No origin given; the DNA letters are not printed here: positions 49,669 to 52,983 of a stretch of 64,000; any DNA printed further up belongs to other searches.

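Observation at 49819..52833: Single 1004-aa polypeptide containing two complete PilB/GspE-type secretion ATPase modules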

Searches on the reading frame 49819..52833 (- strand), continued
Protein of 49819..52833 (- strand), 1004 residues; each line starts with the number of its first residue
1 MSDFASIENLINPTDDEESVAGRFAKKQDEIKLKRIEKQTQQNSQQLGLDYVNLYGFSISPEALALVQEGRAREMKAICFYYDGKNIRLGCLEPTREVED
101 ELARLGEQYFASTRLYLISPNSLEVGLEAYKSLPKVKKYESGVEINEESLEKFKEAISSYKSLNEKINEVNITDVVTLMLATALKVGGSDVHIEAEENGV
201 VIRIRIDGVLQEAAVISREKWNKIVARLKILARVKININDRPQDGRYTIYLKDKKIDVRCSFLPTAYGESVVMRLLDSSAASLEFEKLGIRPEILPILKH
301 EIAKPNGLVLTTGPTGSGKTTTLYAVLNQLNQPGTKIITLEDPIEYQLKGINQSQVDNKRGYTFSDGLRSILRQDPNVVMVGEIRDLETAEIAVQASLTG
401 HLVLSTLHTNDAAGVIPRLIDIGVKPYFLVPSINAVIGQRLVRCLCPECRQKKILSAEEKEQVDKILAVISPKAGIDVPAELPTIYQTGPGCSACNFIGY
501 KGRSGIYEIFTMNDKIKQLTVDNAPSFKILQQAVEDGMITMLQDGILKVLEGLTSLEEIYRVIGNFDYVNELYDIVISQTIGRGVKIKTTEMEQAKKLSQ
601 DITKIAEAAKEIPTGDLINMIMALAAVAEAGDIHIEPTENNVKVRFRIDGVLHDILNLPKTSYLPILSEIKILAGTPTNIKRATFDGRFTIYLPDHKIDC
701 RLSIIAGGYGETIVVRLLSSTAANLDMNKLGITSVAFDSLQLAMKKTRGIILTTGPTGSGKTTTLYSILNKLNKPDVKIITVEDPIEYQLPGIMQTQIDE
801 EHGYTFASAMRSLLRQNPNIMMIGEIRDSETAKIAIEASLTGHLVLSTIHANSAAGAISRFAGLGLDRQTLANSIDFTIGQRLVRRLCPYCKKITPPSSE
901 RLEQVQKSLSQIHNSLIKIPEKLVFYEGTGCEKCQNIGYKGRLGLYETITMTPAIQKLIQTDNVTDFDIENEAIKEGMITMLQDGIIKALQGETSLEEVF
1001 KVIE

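Call 16: find_encoding_contigs(protein=P0001, flank=10000, max_places=4)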
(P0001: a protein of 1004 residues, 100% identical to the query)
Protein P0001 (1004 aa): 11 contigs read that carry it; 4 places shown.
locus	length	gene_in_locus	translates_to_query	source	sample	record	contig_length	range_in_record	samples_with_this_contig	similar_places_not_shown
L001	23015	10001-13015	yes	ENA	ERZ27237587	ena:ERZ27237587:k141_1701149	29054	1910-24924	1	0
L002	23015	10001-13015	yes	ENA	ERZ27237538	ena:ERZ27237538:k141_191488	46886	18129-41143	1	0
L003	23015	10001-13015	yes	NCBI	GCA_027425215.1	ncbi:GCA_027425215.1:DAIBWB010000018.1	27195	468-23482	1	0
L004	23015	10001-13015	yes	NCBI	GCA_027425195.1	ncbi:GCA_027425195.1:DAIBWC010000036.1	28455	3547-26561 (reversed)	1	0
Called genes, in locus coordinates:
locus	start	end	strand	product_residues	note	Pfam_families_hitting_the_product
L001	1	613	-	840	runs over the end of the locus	?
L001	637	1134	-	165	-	-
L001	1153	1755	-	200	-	PF00334:NDK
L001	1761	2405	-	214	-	PF13483:Lactamase_B_3, PF12706:Lactamase_B_2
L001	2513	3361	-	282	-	PF00753:Lactamase_B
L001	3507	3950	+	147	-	-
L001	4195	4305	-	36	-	-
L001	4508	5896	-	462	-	PF28494:GlyRS_ins_1 (faint), PF00587:tRNA-synt_2b, PF03129:HGTP_anticodon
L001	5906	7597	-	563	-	PF03485:Arg_tRNA_synt_N, PF00750:tRNA-synt_1d, PF05746:DALR_1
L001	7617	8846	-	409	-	PF00579:tRNA-synt_1b, PF22421:SYY_C-terminal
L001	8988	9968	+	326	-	-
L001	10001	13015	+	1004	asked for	PF01637:ATPase_2 (faint), PF00437:T2SSE, PF25199:nSTAND_NTPase5 (faint), PF00004:AAA (faint), PF00005:ABC_tran (faint), PF02492:cobW (faint), PF03266:NTPase_1 (faint), PF00437:T2SSE, +8 more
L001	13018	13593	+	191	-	PF01997:Translin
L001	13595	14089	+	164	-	PF00149:Metallophos, PF12850:Metallophos_2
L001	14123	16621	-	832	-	PF02463:SMC_N (faint), PF13191:AAA_16 (faint), PF13481:AAA_25 (faint), PF13555:AAA_29 (faint), PF20703:nSTAND1 (faint), PF13304:AAA_21 (faint), PF17755:UvrA_DNA-bind, PF00005:ABC_tran (weak)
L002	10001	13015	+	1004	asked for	PF01637:ATPase_2 (faint), PF00437:T2SSE, PF25199:nSTAND_NTPase5 (faint), PF00004:AAA (faint), PF00005:ABC_tran (faint), PF02492:cobW (faint), PF03266:NTPase_1 (faint), PF00437:T2SSE, +8 more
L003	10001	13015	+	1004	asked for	PF01637:ATPase_2 (faint), PF00437:T2SSE, PF25199:nSTAND_NTPase5 (faint), PF00004:AAA (faint), PF00005:ABC_tran (faint), PF02492:cobW (faint), PF03266:NTPase_1 (faint), PF00437:T2SSE, +8 more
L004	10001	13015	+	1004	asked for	PF01637:ATPase_2 (faint), PF00437:T2SSE, PF25199:nSTAND_NTPase5 (faint), PF00004:AAA (faint), PF00005:ABC_tran (faint), PF02492:cobW (faint), PF03266:NTPase_1 (faint), PF00437:T2SSE, +8 more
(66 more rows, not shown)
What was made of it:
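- The identical protein is encoded on 11 independently assembled contigs (call 16). The exact protein is present on 11 contigs from independent assemblies (call 16).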

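Call 18: find_encoding_contigs(protein=P0080, flank=10000, max_places=1)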
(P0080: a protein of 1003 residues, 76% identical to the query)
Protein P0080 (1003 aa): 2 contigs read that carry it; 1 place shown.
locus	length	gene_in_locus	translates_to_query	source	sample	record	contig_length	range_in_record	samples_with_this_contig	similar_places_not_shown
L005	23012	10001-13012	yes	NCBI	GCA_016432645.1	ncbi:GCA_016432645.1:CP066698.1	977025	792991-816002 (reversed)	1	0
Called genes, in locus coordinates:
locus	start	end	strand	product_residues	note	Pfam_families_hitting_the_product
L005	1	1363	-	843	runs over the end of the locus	PF00521:DNA_topoisoIV, PF03989:DNA_gyraseA_C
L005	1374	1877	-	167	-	-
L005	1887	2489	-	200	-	PF00334:NDK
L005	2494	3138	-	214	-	PF13483:Lactamase_B_3, PF12706:Lactamase_B_2 (weak)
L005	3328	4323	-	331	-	-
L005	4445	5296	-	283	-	PF00753:Lactamase_B, PF23023:Anti-Pycsar_Apyc1 (weak), PF12706:Lactamase_B_2 (weak)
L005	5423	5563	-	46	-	-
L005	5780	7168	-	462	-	PF00587:tRNA-synt_2b, PF03129:HGTP_anticodon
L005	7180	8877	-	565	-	PF03485:Arg_tRNA_synt_N, PF00750:tRNA-synt_1d, PF05746:DALR_1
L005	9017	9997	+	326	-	-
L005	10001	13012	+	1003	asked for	PF05157:MshEN (weak), PF25199:nSTAND_NTPase5 (faint), PF00437:T2SSE, PF16796:Microtub_bd (faint), PF00004:AAA (faint), PF00005:ABC_tran (faint), PF01637:ATPase_2 (faint), PF00437:T2SSE, +10 more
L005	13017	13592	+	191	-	PF01997:Translin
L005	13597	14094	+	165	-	PF00149:Metallophos, PF12850:Metallophos_2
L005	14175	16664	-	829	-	PF00005:ABC_tran (faint), PF02463:SMC_N (faint), PF03193:RsgA_GTPase (faint), PF13191:AAA_16 (faint), PF13401:AAA_22 (faint), PF13476:AAA_23 (faint), PF13481:AAA_25 (faint), PF17755:UvrA_DNA-bind, +4 more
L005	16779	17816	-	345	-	PF13091:PLDc_2, PF00614:PLDc (weak), PF13091:PLDc_2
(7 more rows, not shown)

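Call 19: find_encoding_contigs(protein=P0119, flank=10000, max_places=1)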
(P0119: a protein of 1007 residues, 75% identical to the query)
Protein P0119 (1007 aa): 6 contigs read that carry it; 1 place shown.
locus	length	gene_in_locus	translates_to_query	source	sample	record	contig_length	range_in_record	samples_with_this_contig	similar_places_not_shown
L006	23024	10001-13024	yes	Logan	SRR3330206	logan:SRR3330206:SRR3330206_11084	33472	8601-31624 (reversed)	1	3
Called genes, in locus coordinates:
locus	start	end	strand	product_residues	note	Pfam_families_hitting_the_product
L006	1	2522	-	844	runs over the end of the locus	PF00521:DNA_topoisoIV, PF03989:DNA_gyraseA_C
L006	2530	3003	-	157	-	-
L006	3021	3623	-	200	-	PF00334:NDK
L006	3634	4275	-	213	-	PF13483:Lactamase_B_3, PF12706:Lactamase_B_2 (weak)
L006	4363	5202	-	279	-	PF25281:MBL_MAP1B (weak), PF00753:Lactamase_B, PF23023:Anti-Pycsar_Apyc1 (weak), PF12706:Lactamase_B_2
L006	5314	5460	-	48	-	-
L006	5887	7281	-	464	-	PF00587:tRNA-synt_2b, PF03129:HGTP_anticodon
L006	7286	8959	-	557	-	PF00750:tRNA-synt_1d, PF05746:DALR_1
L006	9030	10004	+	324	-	-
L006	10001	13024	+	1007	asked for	PF00437:T2SSE, PF25199:nSTAND_NTPase5 (faint), PF00004:AAA (faint), PF00005:ABC_tran (faint), PF02492:cobW (faint), PF04851:ResIII (faint), PF12775:AAA_7 (faint), PF00437:T2SSE, +7 more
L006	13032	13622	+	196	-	PF01997:Translin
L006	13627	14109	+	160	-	PF00149:Metallophos, PF12850:Metallophos_2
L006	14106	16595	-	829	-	PF00005:ABC_tran (faint), PF02463:SMC_N (faint), PF03193:RsgA_GTPase (faint), PF13191:AAA_16 (faint), PF13481:AAA_25 (faint), PF13555:AAA_29 (faint), PF20703:nSTAND1 (faint), PF17755:UvrA_DNA-bind, +2 more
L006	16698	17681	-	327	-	PF13091:PLDc_2, PF00614:PLDc (faint), PF13091:PLDc_2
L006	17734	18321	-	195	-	-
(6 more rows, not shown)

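Call 21: search_solved_structures(query=window:49819-52833:-, max_evalue=1e-30)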
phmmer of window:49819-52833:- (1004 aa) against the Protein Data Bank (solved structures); distinct sequences matched with E-value up to 1e-30: 19.
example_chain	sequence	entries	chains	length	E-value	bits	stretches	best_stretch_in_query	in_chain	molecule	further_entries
4pht_A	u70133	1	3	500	1.6e-102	347.3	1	155-562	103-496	General secretory pathway protein E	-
3jc8_Ba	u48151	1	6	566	2.4e-102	346.8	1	37-560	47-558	Type IV-A pilus assembly ATPase PilB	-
4ksr_A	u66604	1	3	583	6.7e-101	342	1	159-564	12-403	Type II secretion system protein E, Hemolysin-coregulated protein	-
1p9r_A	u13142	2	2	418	7.7e-101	341.8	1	155-561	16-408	General secretion pathway protein E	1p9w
4kss_A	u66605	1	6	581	9.4e-101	341.5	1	159-563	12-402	Type II secretion system protein E, hemolysin-coregulated protein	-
6olj_C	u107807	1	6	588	1.7e-99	337.4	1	44-563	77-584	Type IV pilus biogenesis ATPase PilB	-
5tsg_B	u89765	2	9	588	2.2e-99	337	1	44-563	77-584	Type IV pilus biogenesis ATPase PilB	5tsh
5zfr_A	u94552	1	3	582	5.5e-99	335.7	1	44-563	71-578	Type IV pilus biogenesis ATPase PilB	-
6f8l_G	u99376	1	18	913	2.4e-91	310.4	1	593-1000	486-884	Type IV pilus assembly protein PilF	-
5oiu_A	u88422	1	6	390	1.7e-88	300.9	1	618-1000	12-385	Type IV pilus assembly protein PilF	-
5it5_F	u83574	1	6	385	2.1e-88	300.7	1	619-1000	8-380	ATP binding motif-containing protein PilF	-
6ejf_A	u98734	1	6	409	2.6e-88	300.3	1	619-1000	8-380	Type IV pilus assembly protein PilF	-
5fl3_A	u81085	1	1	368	2.5e-34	121.7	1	179-423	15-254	PILI RETRACTION PROTEIN PILT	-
2ewv_A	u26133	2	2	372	3.3e-34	121.3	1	180-423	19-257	twitching motility protein PilT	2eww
2gsz_A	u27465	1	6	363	4.5e-34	120.8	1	181-423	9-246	twitching motility protein PilT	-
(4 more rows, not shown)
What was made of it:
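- Closest known: PilB, the type IVa pilus extension ATPase. Same: Sequence E about 1e-99 to 1e-102 (call 21).
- Closest known: GspE/EpsE, the type II secretion ATPase. Same: Comparable sequence similarity (E about 1e-101 to 1e-102, call 21).
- Closest known: Thermus thermophilus PilF. Same: Module 2 aligns to its core at E about 1e-88 to 1e-91 (call 21).
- Checked: It aligns to N1 of full-length PilB structures (3jc8 residues 47-558, 5tsg residues 77-584; call 21).
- The best PDB sequence hits are GspE and PilB at about 1e-100 (call 21).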
